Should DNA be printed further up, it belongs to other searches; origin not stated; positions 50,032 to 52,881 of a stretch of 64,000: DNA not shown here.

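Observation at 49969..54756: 1524-aa membrane-anchored protein made of ~180-aa modules with no recognisable family, possibly AraC-controlled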

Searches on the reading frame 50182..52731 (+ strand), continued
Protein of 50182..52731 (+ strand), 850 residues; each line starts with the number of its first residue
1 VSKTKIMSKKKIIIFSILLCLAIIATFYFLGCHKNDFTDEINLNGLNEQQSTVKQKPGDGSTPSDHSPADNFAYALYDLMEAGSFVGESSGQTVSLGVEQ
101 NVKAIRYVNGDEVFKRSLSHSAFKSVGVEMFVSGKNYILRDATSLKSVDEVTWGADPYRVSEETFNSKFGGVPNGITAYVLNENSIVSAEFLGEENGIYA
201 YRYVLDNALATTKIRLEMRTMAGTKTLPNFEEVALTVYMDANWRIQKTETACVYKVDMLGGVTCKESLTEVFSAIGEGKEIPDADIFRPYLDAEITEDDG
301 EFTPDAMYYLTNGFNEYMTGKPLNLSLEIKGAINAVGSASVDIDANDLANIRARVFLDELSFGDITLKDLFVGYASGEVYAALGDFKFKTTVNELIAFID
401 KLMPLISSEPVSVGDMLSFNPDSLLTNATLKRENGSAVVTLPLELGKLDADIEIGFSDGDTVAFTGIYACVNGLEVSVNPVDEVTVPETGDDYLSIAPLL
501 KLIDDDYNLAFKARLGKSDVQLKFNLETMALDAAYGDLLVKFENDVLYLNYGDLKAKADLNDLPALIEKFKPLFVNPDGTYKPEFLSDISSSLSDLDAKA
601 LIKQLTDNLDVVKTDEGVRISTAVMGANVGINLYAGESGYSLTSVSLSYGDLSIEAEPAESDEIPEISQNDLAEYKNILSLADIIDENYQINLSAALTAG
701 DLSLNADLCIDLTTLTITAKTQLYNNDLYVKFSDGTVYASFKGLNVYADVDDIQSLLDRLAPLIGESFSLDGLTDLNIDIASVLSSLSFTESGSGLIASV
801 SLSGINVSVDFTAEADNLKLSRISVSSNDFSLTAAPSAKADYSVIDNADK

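Call 71: find_encoding_contigs(protein=P0240, flank=7000, max_places=2)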
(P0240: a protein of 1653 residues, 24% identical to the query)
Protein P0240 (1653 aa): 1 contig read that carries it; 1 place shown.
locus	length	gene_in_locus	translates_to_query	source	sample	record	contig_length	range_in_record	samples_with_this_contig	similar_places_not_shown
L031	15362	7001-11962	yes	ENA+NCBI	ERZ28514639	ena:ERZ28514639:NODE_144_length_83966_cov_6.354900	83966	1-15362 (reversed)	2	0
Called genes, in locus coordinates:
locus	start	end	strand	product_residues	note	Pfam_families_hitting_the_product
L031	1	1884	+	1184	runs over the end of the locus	PF09479:Flg_new (faint)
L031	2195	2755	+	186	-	PF13305:TetR_C_33 (weak)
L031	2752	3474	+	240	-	PF00005:ABC_tran, PF13304:AAA_21 (weak)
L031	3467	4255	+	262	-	PF01061:ABC2_membrane, PF12698:ABC2_membrane_3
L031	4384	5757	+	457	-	PF00890:FAD_binding_2 (weak), PF01134:GIDA (faint), PF01266:DAO (faint), PF01946:Thi4 (weak), PF03486:HI0933_like (faint), PF07992:Pyr_redox_2 (weak), PF13450:NAD_binding_8 (weak), PF21688:FAD-depend_C, +2 more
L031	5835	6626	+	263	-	PF01261:AP_endonuc_2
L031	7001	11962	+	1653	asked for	-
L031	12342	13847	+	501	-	PF00206:Lyase_1, PF10397:ADSL_C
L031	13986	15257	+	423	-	PF00709:Adenylsucc_synt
